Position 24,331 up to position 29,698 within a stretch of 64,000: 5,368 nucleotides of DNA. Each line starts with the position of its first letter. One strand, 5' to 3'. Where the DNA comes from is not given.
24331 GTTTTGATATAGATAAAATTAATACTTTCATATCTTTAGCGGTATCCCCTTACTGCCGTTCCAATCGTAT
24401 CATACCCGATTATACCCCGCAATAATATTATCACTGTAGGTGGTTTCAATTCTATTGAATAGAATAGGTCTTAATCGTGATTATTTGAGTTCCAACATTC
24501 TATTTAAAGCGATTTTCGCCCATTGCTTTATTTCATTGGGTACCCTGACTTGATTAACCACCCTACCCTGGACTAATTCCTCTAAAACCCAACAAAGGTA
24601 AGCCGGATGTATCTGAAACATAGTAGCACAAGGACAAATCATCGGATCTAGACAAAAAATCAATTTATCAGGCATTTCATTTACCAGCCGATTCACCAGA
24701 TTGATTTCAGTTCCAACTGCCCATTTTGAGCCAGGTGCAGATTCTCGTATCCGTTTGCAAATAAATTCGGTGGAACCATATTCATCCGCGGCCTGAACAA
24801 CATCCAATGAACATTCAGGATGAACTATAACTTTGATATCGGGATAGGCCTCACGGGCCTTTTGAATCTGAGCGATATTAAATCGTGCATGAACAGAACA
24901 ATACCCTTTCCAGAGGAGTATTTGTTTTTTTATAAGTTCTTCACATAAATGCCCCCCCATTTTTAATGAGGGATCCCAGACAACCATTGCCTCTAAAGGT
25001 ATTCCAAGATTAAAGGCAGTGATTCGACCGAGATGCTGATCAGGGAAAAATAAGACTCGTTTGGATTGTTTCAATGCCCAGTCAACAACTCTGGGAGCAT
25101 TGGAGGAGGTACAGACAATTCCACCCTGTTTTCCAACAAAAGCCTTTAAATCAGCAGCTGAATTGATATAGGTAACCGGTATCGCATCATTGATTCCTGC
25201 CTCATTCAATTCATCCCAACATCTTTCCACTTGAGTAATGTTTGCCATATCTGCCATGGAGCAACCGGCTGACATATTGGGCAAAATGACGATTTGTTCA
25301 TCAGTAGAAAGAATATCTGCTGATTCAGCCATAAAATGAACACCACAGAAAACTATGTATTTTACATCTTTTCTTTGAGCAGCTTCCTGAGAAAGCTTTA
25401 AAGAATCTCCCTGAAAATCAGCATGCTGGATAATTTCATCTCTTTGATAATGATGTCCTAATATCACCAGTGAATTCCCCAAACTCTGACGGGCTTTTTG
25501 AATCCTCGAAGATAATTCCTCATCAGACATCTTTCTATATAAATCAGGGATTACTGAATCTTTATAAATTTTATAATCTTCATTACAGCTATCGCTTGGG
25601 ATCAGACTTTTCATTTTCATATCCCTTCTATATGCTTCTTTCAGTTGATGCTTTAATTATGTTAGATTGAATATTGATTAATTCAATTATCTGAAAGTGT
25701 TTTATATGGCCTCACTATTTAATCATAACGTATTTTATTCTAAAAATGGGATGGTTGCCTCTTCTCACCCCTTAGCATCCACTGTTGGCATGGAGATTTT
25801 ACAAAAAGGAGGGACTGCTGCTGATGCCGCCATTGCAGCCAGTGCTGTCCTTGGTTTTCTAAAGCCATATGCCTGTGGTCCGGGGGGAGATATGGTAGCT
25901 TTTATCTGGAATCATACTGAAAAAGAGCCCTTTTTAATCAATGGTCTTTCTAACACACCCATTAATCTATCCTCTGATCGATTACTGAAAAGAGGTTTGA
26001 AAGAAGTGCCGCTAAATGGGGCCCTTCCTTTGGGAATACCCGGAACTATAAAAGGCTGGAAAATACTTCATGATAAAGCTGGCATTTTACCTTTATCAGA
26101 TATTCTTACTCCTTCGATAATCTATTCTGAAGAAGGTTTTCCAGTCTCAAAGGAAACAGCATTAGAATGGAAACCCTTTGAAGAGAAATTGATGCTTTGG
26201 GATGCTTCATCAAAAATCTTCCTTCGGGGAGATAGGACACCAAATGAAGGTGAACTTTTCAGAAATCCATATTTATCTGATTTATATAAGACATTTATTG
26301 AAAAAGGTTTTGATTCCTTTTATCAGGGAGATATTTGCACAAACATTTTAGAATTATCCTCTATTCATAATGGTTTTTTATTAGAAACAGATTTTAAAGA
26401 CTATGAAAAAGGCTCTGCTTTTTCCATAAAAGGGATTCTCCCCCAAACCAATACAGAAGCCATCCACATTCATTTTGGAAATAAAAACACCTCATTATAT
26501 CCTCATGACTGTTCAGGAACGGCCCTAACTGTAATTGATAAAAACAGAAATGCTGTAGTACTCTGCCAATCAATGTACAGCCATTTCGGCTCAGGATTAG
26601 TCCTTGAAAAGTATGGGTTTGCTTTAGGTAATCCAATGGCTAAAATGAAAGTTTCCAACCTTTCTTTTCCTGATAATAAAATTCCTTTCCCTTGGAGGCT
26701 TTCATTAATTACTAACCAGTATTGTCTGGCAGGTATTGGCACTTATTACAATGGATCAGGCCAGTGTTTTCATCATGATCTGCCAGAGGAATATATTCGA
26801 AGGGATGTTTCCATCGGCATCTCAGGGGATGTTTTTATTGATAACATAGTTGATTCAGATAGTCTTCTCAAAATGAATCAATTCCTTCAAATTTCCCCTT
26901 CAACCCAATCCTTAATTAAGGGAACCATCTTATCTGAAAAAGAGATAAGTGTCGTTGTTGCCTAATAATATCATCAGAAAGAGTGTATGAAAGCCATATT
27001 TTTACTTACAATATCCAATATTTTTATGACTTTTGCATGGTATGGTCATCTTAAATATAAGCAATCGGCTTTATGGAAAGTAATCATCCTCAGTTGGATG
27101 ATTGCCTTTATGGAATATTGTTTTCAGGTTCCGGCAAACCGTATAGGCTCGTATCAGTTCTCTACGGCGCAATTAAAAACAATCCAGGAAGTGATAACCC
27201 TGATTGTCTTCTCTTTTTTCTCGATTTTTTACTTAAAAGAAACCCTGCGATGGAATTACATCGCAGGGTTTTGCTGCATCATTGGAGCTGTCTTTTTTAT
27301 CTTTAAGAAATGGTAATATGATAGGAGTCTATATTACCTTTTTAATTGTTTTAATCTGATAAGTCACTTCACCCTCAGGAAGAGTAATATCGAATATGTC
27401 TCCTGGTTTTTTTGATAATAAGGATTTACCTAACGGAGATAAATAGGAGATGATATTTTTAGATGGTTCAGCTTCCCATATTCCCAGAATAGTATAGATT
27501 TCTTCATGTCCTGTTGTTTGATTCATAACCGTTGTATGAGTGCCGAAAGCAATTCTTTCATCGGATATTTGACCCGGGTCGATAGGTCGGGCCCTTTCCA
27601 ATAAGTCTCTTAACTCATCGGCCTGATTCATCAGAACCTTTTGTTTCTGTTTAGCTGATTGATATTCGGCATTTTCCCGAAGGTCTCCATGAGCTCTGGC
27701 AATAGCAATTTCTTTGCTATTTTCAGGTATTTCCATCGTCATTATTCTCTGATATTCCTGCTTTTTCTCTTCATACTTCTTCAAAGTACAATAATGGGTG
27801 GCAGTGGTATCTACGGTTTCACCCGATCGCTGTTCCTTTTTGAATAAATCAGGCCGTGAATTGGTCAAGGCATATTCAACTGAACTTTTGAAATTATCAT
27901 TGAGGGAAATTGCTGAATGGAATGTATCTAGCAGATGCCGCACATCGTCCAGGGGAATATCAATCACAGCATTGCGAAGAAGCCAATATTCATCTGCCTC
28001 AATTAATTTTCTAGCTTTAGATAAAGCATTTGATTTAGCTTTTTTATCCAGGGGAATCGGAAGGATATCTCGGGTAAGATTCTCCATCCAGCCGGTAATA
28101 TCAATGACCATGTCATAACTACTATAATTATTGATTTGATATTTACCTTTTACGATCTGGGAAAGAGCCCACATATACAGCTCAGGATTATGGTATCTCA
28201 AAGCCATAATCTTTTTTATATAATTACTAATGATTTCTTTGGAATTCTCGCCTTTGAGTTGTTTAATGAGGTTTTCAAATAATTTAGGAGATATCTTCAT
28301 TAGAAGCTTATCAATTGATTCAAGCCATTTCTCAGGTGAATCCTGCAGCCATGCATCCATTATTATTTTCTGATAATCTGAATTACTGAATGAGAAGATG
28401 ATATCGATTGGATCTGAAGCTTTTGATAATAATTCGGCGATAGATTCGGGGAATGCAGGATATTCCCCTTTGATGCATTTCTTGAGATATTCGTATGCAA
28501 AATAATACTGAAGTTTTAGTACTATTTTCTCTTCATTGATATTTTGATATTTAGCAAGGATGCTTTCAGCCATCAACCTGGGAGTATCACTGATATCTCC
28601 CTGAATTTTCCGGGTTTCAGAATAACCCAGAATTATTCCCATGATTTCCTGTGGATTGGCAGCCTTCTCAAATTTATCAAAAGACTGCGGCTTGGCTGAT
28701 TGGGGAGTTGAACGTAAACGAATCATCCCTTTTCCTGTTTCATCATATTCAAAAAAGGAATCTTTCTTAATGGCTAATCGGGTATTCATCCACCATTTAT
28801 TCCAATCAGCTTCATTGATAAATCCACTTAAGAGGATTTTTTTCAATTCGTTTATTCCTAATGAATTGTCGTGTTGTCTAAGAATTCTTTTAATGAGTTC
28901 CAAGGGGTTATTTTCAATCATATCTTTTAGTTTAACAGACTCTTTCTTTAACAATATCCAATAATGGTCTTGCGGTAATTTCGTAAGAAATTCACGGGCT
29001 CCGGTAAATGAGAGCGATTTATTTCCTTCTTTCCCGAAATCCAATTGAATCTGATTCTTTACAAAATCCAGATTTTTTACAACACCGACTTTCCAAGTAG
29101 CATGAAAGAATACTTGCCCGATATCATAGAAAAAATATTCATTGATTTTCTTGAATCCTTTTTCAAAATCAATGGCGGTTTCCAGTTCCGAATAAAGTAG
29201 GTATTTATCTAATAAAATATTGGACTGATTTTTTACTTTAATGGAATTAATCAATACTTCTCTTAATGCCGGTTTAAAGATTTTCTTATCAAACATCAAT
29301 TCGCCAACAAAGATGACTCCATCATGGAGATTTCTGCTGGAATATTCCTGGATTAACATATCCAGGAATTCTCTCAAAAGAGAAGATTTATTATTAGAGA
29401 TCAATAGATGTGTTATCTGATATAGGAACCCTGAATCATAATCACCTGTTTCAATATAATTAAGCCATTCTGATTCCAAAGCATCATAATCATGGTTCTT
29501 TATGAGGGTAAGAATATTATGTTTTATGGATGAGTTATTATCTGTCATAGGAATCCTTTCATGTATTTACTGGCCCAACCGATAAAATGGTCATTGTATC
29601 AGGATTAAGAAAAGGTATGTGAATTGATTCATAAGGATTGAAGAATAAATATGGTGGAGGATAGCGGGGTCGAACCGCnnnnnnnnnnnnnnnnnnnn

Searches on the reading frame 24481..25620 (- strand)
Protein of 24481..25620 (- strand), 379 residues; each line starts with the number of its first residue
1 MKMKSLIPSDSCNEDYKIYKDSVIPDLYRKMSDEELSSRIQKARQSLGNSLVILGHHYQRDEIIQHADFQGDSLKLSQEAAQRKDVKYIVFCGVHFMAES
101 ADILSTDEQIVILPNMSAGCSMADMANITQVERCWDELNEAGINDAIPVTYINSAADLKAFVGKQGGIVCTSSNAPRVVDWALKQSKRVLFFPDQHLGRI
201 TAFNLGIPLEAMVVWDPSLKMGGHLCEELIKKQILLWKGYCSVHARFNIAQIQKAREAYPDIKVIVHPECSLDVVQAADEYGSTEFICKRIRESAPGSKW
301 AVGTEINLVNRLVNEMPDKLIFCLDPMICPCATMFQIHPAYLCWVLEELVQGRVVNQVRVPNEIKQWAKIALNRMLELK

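Call 49: search_protein_families(library=pfam, proteins=[window:24481-25620:-], max_evalue=0.001)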
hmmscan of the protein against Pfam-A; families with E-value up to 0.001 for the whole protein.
window:24481-25620:- (379 aa): 1 family
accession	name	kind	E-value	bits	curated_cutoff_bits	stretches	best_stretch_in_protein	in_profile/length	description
PF02445.21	NadA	-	7.9e-101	337.5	27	1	39-377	2-295/295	Quinolinate synthetase A protein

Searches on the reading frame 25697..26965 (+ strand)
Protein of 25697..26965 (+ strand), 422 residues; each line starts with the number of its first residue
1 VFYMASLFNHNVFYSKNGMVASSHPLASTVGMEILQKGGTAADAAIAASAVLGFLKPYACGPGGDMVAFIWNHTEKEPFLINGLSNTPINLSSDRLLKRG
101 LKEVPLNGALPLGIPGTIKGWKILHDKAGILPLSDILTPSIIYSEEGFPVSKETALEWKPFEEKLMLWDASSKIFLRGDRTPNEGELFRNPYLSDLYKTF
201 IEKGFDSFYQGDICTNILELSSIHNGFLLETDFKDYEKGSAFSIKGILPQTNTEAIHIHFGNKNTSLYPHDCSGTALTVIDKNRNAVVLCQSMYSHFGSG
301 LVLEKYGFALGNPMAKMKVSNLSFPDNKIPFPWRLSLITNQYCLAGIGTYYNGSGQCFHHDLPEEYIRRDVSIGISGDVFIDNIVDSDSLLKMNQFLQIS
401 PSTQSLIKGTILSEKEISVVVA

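Call 49: search_protein_families(library=pfam, proteins=[window:25697-26965:+], max_evalue=0.001)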
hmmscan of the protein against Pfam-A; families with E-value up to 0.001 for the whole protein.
window:25697-26965:+ (422 aa): 1 family
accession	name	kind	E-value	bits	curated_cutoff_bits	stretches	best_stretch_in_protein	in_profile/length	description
PF01019.26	G_glu_transpept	-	1.3e-58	199.5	27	2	33-238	2-207/512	Gamma-glutamyltranspeptidase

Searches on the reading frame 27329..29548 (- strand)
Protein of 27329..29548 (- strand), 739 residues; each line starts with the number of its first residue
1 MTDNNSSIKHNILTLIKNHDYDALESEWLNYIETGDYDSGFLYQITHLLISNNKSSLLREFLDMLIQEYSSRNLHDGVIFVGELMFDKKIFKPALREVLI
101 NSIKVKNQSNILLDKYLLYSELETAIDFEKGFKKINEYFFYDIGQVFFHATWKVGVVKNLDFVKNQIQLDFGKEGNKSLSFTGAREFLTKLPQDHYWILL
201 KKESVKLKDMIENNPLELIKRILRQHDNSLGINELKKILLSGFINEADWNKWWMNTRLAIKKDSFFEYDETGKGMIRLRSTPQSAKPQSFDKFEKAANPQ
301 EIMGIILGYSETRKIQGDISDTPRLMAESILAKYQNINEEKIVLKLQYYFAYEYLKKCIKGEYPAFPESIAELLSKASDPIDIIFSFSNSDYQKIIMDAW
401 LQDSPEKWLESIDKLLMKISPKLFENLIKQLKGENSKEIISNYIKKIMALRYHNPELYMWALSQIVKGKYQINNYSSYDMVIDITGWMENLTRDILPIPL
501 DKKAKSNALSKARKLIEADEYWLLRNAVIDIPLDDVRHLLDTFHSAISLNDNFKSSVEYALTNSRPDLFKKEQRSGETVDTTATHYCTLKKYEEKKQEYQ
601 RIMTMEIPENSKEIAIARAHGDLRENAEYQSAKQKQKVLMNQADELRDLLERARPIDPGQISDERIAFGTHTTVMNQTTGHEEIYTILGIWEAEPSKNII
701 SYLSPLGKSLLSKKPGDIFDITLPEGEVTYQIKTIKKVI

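Call 10: search_protein_families(library=pfam, proteins=[window:27329-29548:-], max_evalue=0.00001)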
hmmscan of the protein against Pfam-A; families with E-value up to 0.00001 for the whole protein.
window:27329-29548:- (739 aa): 2 families
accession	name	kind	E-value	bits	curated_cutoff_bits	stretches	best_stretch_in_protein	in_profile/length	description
PF01272.25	GreA_GreB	-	8.3e-22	77.4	26.9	1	663-736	3-76/77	Transcription elongation factor, GreA/GreB, C-term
PF03449.20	GreA_GreB_N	-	1.1e-17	64.4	24.5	1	586-654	2-70/71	Transcription elongation factor, N-terminal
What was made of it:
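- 27329..29548 (-): 739-aa GRAD/GreA-like protein. It is the next gene downstream and serves as a synteny marker shared by fused and unfused loci. Pfam GreA_GreB_N and GreA_GreB at the C-terminus (call 10).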
